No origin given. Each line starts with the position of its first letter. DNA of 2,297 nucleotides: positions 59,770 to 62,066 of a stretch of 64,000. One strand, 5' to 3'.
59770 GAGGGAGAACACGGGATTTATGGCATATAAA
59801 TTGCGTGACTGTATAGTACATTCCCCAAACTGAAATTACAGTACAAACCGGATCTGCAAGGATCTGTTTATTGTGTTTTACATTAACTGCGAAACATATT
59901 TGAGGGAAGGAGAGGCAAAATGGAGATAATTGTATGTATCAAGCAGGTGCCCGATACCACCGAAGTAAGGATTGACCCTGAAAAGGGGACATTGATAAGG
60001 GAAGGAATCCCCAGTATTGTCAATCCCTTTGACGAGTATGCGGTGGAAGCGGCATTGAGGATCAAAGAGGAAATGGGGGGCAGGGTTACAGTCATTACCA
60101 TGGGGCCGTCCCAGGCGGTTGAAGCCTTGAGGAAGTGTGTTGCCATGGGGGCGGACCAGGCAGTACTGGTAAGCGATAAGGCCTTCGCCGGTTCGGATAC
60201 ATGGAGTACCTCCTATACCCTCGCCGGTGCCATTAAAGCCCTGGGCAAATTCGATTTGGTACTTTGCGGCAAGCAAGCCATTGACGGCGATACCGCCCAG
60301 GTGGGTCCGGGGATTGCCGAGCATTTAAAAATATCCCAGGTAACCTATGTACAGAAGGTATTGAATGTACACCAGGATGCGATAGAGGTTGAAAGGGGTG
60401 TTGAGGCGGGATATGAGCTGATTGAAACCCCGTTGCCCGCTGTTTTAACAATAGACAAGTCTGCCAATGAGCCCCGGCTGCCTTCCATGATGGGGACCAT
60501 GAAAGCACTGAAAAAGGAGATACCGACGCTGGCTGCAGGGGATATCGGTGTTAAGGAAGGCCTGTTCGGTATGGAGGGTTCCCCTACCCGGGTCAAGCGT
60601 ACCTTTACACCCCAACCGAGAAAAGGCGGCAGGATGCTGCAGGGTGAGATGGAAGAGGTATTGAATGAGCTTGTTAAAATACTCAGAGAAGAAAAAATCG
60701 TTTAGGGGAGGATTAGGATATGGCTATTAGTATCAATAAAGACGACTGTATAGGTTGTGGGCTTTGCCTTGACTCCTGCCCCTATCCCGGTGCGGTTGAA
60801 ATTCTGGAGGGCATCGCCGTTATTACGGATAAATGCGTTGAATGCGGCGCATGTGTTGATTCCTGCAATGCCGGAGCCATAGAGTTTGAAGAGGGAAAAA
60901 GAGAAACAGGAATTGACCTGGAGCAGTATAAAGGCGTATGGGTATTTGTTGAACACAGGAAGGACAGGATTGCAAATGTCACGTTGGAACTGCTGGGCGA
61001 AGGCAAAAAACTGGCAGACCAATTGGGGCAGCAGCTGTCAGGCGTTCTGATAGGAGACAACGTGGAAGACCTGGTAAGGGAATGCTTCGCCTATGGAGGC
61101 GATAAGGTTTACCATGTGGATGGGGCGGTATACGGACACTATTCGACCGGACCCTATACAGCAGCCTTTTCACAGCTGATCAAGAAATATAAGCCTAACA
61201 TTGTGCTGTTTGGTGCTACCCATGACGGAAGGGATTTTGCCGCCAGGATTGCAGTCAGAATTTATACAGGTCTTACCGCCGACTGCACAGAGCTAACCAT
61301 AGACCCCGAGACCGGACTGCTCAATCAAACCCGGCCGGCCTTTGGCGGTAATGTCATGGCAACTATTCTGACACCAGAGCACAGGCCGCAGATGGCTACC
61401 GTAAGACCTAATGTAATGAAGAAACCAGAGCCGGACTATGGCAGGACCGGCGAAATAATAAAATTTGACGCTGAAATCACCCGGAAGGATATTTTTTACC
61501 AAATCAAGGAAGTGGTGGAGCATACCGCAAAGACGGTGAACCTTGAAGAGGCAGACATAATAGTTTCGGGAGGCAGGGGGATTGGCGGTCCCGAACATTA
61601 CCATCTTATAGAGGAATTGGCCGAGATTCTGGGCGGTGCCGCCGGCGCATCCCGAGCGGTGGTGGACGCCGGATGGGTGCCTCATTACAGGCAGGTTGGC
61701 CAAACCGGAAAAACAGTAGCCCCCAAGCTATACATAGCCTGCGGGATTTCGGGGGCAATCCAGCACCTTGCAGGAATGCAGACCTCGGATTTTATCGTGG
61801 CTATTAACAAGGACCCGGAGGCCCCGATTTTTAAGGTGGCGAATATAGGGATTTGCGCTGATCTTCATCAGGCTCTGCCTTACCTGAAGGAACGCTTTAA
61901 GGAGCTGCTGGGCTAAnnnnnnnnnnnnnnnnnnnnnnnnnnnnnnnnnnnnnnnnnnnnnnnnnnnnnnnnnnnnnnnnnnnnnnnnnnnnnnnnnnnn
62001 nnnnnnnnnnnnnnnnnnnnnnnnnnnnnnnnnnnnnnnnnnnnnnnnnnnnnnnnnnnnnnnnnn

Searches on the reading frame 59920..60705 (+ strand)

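Call 27: search_protein_families(library=pfam, proteins=[window:59920-60705:+], max_evalue=0.00001)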
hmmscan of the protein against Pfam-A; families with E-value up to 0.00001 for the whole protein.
window:59920-60705:+ (261 aa): 1 family
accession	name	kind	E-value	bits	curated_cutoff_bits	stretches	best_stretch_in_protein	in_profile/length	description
PF01012.27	ETF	-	4.5e-49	167.2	26.7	1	24-207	3-179/181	Electron transfer flavoprotein domain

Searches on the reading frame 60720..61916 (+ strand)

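Call 27: search_protein_families(library=pfam, proteins=[window:60720-61916:+], max_evalue=0.00001)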
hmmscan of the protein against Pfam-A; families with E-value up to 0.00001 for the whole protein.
window:60720-61916:+ (398 aa): 12 families
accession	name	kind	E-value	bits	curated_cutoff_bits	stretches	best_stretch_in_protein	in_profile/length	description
PF01012.27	ETF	-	1.4e-51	175.3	26.7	1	73-252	1-179/181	Electron transfer flavoprotein domain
PF00766.25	ETF_alpha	-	3.9e-38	129.7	27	1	274-354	1-81/81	Electron transfer flavoprotein FAD-binding domain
PF12838.12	Fer4_7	-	1.5e-10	41.8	27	0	38-65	1-28/52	4Fe-4S dicluster domain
PF00037.32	Fer4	-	2.7e-10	40.1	21.1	0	4-22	2-20/24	4Fe-4S binding domain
PF12797.12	Fer4_2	-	3.8e-10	39.5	24.5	0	3-22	3-22/22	4Fe-4S binding domain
PF12837.12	Fer4_6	-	3.5e-09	36.6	25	0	3-25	2-23/24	4Fe-4S binding domain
PF13237.11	Fer4_10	-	3.8e-08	33.6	25.5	1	3-49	2-52/53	4Fe-4S dicluster domain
PF12800.12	Fer4_4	-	1.8e-07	31.3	24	0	8-22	2-16/17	4Fe-4S binding domain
PF13183.11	Fer4_8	-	2.8e-07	31.4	27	0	37-56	3-22/68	4Fe-4S dicluster domain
PF13187.11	Fer4_9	-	3.4e-07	30.6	27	1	9-54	1-52/52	4Fe-4S dicluster domain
PF14697.11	Fer4_21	-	3.6e-07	30.6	35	0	4-27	35-58/59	4Fe-4S dicluster domain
PF13484.11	Fer4_16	-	1.7e-06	29.1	30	0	38-60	1-23/66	4Fe-4S double cluster binding domain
